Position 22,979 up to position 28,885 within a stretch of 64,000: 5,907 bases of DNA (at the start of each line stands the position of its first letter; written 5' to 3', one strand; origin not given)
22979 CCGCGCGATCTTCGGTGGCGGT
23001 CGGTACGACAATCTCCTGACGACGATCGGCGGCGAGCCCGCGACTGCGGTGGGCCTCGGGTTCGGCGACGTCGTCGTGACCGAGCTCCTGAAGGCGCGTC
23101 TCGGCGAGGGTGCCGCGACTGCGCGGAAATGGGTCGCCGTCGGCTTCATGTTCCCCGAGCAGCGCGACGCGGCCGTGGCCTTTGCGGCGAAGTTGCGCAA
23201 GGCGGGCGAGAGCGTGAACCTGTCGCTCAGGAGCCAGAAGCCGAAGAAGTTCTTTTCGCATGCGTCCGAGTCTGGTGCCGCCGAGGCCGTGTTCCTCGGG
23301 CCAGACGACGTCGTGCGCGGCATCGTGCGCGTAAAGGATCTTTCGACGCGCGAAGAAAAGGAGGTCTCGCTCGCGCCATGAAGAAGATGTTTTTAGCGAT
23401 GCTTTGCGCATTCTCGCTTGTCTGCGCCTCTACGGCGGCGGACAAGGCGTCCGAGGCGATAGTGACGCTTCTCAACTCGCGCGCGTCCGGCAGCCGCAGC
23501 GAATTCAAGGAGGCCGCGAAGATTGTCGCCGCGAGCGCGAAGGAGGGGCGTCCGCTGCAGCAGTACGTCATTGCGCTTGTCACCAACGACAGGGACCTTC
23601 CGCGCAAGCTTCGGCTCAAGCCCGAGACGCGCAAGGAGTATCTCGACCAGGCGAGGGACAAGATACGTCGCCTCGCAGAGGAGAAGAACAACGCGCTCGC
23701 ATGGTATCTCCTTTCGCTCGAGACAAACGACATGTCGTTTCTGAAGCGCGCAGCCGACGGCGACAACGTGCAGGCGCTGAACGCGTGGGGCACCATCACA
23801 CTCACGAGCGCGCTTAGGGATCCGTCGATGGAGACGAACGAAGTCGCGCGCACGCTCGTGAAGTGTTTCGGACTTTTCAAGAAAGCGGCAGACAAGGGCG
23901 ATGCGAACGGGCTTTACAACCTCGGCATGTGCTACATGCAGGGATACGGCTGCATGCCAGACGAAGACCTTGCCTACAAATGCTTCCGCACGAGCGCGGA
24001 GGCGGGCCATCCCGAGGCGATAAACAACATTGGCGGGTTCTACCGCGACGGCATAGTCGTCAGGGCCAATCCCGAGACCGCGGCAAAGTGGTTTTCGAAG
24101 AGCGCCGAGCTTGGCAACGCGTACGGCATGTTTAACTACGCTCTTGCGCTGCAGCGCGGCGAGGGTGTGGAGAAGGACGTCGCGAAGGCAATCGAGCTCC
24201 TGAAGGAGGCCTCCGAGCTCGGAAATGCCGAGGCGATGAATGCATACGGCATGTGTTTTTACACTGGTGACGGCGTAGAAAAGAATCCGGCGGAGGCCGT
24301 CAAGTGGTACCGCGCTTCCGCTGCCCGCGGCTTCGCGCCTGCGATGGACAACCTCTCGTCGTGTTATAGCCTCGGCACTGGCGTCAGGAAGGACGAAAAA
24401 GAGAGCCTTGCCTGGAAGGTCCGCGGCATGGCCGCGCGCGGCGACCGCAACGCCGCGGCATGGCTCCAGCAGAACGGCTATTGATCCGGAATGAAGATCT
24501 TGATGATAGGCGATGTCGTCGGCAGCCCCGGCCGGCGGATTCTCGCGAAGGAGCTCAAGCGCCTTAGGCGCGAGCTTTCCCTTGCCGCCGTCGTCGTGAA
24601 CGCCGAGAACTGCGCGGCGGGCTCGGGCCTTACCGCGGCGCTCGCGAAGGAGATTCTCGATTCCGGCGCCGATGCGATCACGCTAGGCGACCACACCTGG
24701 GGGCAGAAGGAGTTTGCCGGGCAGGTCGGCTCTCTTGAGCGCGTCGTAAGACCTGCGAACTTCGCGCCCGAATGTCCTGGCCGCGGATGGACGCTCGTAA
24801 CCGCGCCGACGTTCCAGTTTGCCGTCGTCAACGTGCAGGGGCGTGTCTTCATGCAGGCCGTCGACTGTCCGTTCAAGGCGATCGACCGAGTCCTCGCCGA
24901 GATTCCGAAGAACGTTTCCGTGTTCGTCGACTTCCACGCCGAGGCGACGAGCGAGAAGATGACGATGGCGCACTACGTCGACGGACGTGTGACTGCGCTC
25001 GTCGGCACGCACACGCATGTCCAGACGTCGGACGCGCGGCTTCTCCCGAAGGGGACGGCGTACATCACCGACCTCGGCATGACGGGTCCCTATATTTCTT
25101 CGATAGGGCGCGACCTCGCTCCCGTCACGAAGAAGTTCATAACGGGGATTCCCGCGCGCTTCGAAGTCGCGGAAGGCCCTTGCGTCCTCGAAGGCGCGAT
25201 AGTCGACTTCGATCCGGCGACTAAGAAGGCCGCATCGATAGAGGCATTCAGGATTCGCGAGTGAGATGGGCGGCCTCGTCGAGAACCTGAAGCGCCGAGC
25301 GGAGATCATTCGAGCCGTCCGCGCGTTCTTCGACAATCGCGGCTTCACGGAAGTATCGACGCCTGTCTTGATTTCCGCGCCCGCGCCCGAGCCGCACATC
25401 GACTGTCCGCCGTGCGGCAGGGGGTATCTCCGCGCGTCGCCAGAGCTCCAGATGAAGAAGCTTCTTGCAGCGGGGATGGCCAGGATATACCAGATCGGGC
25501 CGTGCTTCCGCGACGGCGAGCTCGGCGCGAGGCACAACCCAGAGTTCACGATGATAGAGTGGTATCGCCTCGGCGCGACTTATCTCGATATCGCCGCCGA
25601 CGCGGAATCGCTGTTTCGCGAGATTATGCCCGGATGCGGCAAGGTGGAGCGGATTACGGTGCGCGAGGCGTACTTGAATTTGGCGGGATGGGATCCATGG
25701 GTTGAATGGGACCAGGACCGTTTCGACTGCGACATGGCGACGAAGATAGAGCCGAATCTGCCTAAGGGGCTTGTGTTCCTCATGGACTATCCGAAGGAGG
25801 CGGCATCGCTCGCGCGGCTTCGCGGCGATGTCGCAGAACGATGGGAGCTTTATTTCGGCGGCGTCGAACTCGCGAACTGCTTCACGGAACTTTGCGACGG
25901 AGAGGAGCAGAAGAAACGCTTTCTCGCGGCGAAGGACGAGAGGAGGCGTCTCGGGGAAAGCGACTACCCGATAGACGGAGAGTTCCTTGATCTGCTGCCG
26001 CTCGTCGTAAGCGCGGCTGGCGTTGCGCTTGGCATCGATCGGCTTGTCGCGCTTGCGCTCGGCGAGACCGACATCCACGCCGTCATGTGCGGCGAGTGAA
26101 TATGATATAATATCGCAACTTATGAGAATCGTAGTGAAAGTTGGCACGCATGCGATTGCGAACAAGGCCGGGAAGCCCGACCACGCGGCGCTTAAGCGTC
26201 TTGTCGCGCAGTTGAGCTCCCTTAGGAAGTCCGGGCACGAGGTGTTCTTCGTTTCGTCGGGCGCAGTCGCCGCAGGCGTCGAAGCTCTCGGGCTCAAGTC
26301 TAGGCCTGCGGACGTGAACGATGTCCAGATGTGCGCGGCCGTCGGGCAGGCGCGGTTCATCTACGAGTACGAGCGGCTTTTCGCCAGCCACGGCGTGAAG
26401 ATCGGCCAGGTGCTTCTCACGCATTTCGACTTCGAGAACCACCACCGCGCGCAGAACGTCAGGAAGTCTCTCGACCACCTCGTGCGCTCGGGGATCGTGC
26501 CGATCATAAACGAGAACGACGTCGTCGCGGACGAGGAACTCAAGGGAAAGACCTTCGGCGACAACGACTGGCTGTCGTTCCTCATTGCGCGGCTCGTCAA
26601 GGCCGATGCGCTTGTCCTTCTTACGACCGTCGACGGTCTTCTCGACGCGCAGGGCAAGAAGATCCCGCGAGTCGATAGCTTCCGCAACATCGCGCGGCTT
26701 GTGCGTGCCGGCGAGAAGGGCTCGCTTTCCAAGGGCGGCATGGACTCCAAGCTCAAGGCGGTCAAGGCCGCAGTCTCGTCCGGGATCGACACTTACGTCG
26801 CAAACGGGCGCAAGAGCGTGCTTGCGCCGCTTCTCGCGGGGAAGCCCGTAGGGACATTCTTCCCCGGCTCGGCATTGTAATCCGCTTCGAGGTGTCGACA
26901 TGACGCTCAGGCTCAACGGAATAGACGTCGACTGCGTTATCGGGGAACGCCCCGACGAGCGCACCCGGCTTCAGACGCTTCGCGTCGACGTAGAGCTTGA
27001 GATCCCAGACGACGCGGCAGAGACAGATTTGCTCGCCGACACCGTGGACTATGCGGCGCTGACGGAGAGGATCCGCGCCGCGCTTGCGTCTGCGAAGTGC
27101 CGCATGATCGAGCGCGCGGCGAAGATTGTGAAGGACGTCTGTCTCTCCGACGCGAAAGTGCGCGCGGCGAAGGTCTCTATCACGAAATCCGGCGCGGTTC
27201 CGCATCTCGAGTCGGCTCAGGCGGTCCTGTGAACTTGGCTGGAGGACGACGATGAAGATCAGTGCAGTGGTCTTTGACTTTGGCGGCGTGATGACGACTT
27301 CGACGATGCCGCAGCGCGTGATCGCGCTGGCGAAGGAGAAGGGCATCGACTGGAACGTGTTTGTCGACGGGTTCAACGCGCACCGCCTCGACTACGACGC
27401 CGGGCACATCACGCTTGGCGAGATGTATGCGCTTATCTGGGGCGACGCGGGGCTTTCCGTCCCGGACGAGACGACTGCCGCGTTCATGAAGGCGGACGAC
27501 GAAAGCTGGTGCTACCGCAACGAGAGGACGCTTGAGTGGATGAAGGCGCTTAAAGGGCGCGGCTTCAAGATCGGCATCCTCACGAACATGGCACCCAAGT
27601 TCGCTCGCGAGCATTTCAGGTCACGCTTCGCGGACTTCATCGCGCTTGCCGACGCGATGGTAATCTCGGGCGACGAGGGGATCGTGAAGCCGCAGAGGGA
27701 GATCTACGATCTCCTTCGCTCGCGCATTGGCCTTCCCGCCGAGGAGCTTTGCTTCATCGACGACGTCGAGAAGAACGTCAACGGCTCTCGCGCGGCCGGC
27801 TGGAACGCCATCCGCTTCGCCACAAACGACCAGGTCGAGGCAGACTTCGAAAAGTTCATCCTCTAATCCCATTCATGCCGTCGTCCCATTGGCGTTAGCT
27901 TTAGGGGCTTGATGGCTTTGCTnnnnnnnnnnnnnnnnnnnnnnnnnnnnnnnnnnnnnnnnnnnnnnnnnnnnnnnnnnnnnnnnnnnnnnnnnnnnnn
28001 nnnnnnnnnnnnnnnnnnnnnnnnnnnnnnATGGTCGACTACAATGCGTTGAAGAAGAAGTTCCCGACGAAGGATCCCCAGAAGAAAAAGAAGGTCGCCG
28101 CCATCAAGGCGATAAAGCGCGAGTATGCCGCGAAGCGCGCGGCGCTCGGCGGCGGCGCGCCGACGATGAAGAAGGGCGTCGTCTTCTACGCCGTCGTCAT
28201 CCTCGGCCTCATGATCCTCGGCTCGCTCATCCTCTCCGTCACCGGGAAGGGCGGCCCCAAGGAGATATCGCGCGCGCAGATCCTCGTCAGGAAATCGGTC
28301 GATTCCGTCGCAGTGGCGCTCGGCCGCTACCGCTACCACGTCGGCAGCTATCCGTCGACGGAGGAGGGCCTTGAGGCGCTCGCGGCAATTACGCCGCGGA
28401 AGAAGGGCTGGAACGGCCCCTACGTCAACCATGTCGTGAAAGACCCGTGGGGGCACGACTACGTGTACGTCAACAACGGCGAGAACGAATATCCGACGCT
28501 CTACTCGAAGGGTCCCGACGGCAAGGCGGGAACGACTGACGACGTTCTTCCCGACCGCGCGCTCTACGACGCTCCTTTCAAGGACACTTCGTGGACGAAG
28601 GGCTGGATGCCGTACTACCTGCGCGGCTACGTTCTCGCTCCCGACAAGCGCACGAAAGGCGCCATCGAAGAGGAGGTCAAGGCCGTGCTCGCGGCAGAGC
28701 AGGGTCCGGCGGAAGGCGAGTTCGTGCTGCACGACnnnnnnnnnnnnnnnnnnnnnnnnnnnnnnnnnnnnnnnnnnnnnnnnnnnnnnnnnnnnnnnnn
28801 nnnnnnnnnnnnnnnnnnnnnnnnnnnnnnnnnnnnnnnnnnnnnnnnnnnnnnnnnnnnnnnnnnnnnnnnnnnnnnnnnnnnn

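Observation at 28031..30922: Pseudopilin (GspG)-glycoside hydrolase GH2 fusion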

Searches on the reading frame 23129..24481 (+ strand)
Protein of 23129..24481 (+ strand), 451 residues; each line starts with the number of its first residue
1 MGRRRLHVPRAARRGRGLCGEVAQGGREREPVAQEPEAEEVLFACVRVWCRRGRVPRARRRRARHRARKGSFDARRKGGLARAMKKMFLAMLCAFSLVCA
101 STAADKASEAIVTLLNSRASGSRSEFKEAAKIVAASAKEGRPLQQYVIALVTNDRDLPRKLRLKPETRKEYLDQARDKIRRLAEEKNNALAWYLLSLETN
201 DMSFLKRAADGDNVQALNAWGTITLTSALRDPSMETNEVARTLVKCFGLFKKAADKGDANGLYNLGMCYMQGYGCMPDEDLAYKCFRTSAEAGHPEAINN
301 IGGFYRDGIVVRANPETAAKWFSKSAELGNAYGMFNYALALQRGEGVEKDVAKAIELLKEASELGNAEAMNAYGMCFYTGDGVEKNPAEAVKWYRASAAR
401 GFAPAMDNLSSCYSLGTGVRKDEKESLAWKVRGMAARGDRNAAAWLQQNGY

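Call 8: search_protein_families(library=pfam, proteins=[window:23129-24481:+], max_evalue=0.001)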
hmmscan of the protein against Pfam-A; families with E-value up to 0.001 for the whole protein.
window:23129-24481:+ (451 aa): 2 families
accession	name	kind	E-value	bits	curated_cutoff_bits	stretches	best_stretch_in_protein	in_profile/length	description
PF08238.18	Sel1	-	4e-40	135.2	30.7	4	367-401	1-35/36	Sel1 repeat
PF23310.1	TPR_27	-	2.2e-07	31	27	0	348-397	42-91/110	Plant tetratrico peptide repeats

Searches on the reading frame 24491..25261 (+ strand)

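Call 8: search_protein_families(library=pfam, proteins=[window:24491-25261:+], max_evalue=0.001)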
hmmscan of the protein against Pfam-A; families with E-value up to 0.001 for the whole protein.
window:24491-25261:+ (257 aa): 1 family
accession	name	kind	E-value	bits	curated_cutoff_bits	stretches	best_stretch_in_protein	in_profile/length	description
PF13277.11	YmdB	-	7e-98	327.3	27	1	4-252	1-252/253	YmdB-like protein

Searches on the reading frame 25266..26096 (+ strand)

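Call 8: search_protein_families(library=pfam, proteins=[window:25266-26096:+], max_evalue=0.001)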
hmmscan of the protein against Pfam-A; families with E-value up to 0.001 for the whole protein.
window:25266-26096:+ (277 aa): 1 family
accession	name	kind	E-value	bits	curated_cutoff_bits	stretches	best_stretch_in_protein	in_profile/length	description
PF00152.25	tRNA-synt_2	-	6.7e-42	144.1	25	1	6-274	20-302/308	tRNA synthetases class II (D, K and N)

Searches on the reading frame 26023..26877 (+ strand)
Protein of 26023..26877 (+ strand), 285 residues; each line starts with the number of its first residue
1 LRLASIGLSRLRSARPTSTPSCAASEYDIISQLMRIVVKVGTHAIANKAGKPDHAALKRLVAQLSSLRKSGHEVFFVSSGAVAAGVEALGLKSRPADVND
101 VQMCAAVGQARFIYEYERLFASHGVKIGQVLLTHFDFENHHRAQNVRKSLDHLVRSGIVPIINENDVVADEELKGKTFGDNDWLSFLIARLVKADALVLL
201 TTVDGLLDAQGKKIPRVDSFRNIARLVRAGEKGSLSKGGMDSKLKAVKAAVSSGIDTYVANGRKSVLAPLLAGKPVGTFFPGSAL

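Call 8: search_protein_families(library=pfam, proteins=[window:26023-26877:+], max_evalue=0.001)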
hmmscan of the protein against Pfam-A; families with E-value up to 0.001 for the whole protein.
window:26023-26877:+ (285 aa): 1 family
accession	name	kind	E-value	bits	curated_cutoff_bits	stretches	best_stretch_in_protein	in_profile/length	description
PF00696.33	AA_kinase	-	7e-41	140.9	24.9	1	34-261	1-234/234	Amino acid kinase family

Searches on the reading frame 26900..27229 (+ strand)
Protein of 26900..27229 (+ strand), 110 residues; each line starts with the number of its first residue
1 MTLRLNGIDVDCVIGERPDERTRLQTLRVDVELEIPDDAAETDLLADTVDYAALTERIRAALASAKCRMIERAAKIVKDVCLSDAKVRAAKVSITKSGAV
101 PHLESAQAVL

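Call 8: search_protein_families(library=pfam, proteins=[window:26900-27229:+], max_evalue=0.001)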
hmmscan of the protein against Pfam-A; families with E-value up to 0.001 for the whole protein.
window:26900-27229:+ (110 aa): 1 family
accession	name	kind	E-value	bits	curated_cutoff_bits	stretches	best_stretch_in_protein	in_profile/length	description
PF02152.23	FolB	-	4.8e-20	72.6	31.8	1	4-104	2-106/113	Dihydroneopterin aldolase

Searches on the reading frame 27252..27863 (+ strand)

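Call 7: search_protein_families(library=pfam, proteins=[window:27252-27863:+], max_evalue=0.001)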
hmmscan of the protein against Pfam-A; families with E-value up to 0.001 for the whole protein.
window:27252-27863:+ (204 aa): 2 families
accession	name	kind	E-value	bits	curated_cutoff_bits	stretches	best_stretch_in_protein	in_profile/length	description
PF00702.32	Hydrolase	-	2e-13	51.6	26.4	1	3-183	1-191/191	haloacid dehalogenase-like hydrolase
PF13419.12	HAD_2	-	2.1e-06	28.4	23.8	1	92-187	83-176/178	Haloacid dehalogenase-like hydrolase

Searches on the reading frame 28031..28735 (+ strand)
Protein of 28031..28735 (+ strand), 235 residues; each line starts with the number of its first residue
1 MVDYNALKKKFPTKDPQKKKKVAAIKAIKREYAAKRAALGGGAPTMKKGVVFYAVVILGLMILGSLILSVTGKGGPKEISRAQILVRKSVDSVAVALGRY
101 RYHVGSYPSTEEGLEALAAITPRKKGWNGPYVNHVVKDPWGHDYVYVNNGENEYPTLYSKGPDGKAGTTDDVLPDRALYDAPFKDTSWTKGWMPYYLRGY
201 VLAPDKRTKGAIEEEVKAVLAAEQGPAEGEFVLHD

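Call 36: search_solved_structures(query=window:28031-28735:+, max_evalue=1, show_alignments=2)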
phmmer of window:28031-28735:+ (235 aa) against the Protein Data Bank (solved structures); distinct sequences matched with E-value up to 1: 8.
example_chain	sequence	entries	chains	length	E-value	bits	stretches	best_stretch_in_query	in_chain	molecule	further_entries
2kep_A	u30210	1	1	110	5.9e-13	52.2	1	82-171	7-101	General secretion pathway protein G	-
5wda_A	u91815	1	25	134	2.3e-12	50.2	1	55-172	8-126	General secretion pathway protein G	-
3g20_A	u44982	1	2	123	4e-11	46.2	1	89-172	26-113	Type II secretion protein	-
1t92_A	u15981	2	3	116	6.2e-11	45.6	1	90-172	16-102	General secretion pathway protein G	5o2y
3gn9_A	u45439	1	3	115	8.5e-11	45.1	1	90-168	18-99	Type II secretory pathway, pseudopilin EpsG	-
3fu1_A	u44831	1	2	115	1.2e-10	44.6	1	90-168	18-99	General secretion pathway protein G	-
4lw9_A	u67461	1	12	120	1.9e-10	44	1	91-168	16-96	Type II secretion system protein G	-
29jd_A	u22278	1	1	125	1.8e-09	40.8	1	89-172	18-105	Type II secretion system core protein G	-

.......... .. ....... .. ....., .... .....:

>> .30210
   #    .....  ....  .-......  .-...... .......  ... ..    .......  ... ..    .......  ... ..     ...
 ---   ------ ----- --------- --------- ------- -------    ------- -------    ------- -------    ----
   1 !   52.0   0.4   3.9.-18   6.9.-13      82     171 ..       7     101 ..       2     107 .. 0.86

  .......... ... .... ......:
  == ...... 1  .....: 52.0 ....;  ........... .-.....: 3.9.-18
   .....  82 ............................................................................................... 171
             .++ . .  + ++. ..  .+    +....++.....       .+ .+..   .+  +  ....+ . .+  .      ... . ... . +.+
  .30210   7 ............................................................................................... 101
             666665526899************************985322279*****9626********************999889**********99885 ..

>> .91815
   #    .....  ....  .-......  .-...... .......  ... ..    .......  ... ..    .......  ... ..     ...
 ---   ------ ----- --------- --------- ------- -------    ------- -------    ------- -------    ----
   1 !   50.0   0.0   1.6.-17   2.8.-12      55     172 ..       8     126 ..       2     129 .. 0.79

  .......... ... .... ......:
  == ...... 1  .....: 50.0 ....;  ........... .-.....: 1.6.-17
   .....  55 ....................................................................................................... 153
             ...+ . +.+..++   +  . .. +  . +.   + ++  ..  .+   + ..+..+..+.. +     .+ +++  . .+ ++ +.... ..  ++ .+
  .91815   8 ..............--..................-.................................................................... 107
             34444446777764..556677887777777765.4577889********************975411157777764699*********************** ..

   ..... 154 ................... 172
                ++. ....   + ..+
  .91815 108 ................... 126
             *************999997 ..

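Call 62: find_homologous_proteins(query=window:28031-28720:+, max_evalue=1e-10)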
Query window:28031-28720:+ (230 aa): 430 proteins with E <= 1e-10 among 1836 candidates; the best 120 are listed.
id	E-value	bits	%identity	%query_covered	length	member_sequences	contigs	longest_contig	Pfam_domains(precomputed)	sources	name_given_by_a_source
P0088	2.3e-147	507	98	100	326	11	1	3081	PF08334.17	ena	-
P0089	4.5e-114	398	82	94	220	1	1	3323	PF08334.17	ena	-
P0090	3.2e-103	362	94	75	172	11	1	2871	PF08334.17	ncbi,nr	ncbi:MAG: type II secretion system protein GspG, partial [Kiritimatiellae bacterium]|nr:type II secr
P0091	1.9e-96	340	71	94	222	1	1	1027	PF08334.17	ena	-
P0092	1.9e-94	334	65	96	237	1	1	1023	PF08334.17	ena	-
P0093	3.1e-94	333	66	97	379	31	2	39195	PF08334.17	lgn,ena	-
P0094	4.1e-94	333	66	97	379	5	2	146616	PF08334.17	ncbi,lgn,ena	-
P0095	3.2e-93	330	65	96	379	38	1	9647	PF08334.17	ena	-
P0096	4.8e-93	329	66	95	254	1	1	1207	PF22434.2,PF08334.17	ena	-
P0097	6.8e-93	329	62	94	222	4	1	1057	PF08334.17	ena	-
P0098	2.9e-90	320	64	96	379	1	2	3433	PF08334.17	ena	-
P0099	2.2e-89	317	63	94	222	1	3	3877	PF08334.17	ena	-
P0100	4.6e-89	316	63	94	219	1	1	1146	PF08334.17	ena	-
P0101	1.1e-88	315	62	94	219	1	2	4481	PF08334.17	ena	-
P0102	1.2e-88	315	65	94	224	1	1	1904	PF08334.17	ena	-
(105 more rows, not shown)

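Call 73: predict_structure(alignment_id=A2)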
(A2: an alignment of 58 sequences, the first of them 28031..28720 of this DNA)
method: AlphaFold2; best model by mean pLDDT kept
length: 230 residues; sequences in the alignment: 58
mean_pLDDT: 76.9   pTM: 0.52
mean pLDDT of the five models: 76.9, 74.1, 74.0, 73.5, 71.0
residues with pLDDT >= 90: 62; 70-90: 92; 50-70: 61; < 50: 15
segments of 3 or more residues with pLDDT < 50: 40-42, 194-196, 198-202, 228-230
pLDDT, mean of each block of 10 residues (from residue 1): 72 67 81 69 56 84 74 61 92 93 89 89 71 90 94 91 89 94 81 48 62 68 56
secondary structure, 60 per line:
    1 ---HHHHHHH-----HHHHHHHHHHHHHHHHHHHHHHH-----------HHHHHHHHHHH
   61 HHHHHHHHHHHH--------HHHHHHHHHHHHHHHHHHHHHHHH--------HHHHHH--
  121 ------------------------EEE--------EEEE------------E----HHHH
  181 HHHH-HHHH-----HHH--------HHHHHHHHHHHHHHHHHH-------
elements in order: H4-10 H16-38 H50-72 H81-104 H113-118 E145-147 E156-159 H177-184 H186-189 H206-223

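Call 77: fold_search(model_id=the predicted structure, library=pdb)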
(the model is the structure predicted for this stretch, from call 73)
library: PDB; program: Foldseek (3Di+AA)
matches with E <= 10: 25; with E <= 0.001: 15
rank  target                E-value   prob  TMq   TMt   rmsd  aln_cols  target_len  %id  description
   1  3g20_B                4.0e-06  1.00  0.32  0.59   3.9        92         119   35  Crystal structure of the major pseudopilin from the type 2 secretion system of enterohaemorrhagic Escherichia coli (released 2009-07-28)
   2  3g20_A                7.4e-06  1.00  0.34  0.64   3.7        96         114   33  Crystal structure of the major pseudopilin from the type 2 secretion system of enterohaemorrhagic Escherichia coli (released 2009-07-28)
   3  4lw9_K                9.0e-06  1.00  0.35  0.66   3.1        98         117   31  Crystal structure of Vibrio cholera major pseudopilin EpsG (released 2014-07-16)
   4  3gn9_C                1.2e-05  1.00  0.34  0.66   3.2        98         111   31  Crystal structure of the major pseudopilin from the type 2 secretion system of Vibrio vulnificus (released 2009-07-28)
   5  4lw9_B                1.5e-05  1.00  0.35  0.65   3.1        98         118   31  Crystal structure of Vibrio cholera major pseudopilin EpsG (released 2014-07-16)
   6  4lw9_F                1.7e-05  1.00  0.35  0.67   3.1       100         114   31  Crystal structure of Vibrio cholera major pseudopilin EpsG (released 2014-07-16)
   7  3fu1_A                1.9e-05  1.00  0.34  0.66   3.2        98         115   31  Crystal structure of the major pseudopilin from the type 2 secretion system of Vibrio cholerae (released 2009-07-28)
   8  4lw9_A                2.2e-05  1.00  0.34  0.64   3.5        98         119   32  Crystal structure of Vibrio cholera major pseudopilin EpsG (released 2014-07-16)
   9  3fu1_B                3.0e-05  1.00  0.35  0.69   2.9        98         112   31  Crystal structure of the major pseudopilin from the type 2 secretion system of Vibrio cholerae (released 2009-07-28)
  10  3gn9_A                3.0e-05  1.00  0.33  0.65   3.8        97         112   31  Crystal structure of the major pseudopilin from the type 2 secretion system of Vibrio vulnificus (released 2009-07-28)
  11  4lw9_I                3.2e-05  1.00  0.35  0.65   3.1        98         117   31  Crystal structure of Vibrio cholera major pseudopilin EpsG (released 2014-07-16)
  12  5wda_A                1.1e-04  1.00  0.35  0.57   6.7       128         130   26  Structure of the PulG pseudopilus (released 2017-10-25)
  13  2kep_MODEL_1_A        1.4e-04  1.00  0.31  0.57   5.1       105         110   32  Solution structure of XcpT, the main component of the type 2 secretion system of Pseudomonas aeruginosa (released 2009-10-06)
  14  9a1f_A                2.1e-04  1.00  0.32  0.49   6.6       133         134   28  Integrative structure of the XcpGHIJK pseudo pilus filament model of a type II secretion system (released 2021-06-18)
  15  5o2y_MODEL_1_A        3.1e-04  1.00  0.34  0.62   4.4       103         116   32  NMR structure of the calcium bound form of PulG, major pseudopilin from Klebsiella oxytoca T2SS (released 2017-10-18)
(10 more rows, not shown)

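Call 79: search_protein_families(library=pfam, proteins=[window:28031-28735:+], max_evalue=10)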
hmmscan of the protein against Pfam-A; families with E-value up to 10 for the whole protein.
window:28031-28735:+ (235 aa): 1 family
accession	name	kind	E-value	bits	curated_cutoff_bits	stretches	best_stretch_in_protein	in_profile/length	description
PF08334.16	T2SSG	-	4.5e-23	81.8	21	1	87-170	15-100/108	Type II secretion system (T2SS), protein G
